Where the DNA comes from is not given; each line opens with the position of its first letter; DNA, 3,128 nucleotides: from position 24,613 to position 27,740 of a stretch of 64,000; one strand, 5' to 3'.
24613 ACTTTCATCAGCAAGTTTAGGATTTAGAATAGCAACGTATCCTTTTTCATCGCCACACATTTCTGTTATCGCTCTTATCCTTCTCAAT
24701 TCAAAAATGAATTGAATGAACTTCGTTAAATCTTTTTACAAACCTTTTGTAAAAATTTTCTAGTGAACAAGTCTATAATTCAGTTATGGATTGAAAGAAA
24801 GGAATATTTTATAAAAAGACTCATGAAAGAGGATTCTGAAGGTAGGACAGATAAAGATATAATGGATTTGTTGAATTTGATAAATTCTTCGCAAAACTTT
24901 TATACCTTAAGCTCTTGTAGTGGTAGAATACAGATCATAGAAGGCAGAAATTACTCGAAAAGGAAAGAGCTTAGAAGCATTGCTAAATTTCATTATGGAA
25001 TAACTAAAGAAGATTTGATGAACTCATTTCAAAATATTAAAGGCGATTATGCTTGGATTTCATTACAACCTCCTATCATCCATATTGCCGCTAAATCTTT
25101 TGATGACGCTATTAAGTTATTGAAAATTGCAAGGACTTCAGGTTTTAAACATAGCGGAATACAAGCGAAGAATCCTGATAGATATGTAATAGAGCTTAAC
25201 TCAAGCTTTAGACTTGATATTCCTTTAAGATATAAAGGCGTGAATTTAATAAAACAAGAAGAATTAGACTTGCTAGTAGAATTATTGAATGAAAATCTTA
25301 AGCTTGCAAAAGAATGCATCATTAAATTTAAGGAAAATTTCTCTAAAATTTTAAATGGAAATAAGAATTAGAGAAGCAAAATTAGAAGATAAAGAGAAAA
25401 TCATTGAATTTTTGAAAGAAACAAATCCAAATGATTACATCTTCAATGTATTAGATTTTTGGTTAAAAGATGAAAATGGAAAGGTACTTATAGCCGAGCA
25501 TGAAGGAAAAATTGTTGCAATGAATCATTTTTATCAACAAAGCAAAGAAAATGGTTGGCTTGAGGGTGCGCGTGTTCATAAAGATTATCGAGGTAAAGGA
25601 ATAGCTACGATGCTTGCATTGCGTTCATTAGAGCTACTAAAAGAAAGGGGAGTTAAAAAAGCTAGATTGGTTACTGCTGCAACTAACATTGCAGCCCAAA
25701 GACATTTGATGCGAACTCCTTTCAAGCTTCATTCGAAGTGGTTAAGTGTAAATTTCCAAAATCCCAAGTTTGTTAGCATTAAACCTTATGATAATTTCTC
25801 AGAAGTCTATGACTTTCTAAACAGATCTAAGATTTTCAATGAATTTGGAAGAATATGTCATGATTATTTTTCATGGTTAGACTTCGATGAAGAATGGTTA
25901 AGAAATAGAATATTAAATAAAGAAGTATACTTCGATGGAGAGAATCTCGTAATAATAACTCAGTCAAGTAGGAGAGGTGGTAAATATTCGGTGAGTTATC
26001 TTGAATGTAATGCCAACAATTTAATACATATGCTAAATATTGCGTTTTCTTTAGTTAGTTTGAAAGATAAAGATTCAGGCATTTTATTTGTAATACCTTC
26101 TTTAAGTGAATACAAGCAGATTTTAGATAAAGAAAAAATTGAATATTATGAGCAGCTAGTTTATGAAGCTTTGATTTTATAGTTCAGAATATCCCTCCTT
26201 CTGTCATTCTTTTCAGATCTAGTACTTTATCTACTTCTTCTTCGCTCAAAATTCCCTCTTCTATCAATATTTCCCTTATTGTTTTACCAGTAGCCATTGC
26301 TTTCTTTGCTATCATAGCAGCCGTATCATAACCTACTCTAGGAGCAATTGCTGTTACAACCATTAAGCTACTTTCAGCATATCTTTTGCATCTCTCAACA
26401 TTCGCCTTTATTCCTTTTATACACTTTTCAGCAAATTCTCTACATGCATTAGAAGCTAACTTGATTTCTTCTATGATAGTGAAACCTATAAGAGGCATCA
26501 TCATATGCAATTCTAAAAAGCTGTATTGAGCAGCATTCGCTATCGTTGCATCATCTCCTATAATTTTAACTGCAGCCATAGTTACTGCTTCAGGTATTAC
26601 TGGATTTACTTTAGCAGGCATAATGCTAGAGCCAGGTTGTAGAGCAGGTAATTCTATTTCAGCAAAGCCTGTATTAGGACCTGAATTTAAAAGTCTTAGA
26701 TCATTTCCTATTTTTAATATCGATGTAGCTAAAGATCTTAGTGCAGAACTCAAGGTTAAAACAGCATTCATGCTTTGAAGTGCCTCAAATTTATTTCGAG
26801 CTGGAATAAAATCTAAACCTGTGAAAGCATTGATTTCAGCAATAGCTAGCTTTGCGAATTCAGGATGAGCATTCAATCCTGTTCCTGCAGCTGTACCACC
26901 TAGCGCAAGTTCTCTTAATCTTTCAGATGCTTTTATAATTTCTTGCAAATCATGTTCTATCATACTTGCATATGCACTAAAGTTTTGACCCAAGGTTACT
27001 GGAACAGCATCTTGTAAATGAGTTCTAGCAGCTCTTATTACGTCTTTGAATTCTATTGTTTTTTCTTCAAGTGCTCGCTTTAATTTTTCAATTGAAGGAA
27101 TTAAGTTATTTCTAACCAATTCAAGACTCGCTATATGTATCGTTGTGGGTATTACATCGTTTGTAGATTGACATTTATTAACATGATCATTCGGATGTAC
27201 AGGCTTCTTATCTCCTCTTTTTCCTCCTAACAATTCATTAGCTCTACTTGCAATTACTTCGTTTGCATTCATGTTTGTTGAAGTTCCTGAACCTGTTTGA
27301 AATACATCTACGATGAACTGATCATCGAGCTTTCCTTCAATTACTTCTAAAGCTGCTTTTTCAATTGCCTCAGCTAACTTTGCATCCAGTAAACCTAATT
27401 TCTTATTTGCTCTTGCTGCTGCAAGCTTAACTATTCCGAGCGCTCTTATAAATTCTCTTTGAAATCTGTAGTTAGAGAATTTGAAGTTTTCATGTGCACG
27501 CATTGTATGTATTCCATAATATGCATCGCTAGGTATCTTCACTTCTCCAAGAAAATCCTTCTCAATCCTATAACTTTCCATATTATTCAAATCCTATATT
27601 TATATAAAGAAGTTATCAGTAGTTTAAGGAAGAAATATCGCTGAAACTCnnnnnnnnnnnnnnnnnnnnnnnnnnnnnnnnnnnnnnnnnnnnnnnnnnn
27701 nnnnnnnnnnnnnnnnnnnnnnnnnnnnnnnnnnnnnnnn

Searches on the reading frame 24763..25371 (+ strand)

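Call 10: search_protein_families(library=pfam, proteins=[window:24763-25371:+], max_evalue=0.001)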
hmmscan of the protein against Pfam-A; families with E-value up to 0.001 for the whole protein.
window:24763-25371:+ (202 aa): 1 family
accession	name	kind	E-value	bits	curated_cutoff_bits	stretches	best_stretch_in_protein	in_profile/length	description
PF02676.19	TYW3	-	7e-41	140.3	27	1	11-194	1-210/211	Methyltransferase TYW3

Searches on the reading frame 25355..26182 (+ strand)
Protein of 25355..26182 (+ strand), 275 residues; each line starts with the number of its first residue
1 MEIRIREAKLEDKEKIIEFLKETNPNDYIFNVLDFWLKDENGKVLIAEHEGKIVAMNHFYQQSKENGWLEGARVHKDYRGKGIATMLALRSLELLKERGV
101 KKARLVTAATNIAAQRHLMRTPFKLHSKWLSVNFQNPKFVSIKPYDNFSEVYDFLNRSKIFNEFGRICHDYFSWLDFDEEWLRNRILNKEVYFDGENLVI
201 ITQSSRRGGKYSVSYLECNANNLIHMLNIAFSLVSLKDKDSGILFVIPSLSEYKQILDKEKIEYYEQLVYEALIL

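Call 10: search_protein_families(library=pfam, proteins=[window:25355-26182:+], max_evalue=0.001)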
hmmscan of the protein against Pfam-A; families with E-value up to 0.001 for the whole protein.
window:25355-26182:+ (275 aa): 5 families
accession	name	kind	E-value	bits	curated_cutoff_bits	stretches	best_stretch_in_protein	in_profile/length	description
PF00583.31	Acetyltransf_1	-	4.3e-15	56.4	20.7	1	28-116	19-109/116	Acetyltransferase (GNAT) family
PF13508.13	Acetyltransf_7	-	3e-08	34.4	27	1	41-109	2-69/84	Acetyltransferase (GNAT) domain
PF13527.13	Acetyltransf_9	-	7.6e-06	26.4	25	1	5-112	2-118/127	Acetyltransferase (GNAT) domain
PF13673.13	Acetyltransf_10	-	2.4e-05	24.8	23.6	1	39-113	28-97/128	Acetyltransferase (GNAT) domain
PF13302.13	Acetyltransf_3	-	6.3e-05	24.1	25.4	1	36-121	45-135/138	Acetyltransferase (GNAT) domain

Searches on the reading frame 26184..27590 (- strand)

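Call 10: search_protein_families(library=pfam, proteins=[window:26184-27590:-], max_evalue=0.001)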
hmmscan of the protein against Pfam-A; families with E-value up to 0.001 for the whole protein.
window:26184-27590:- (468 aa): 2 families
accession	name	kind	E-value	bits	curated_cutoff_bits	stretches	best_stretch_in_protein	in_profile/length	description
PF00206.25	Lyase_1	-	9.3e-102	341.1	27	1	15-345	1-312/312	Lyase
PF10415.14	FumaraseC_C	-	6.2e-21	75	32.5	1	412-464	2-54/54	Fumarase C C-terminus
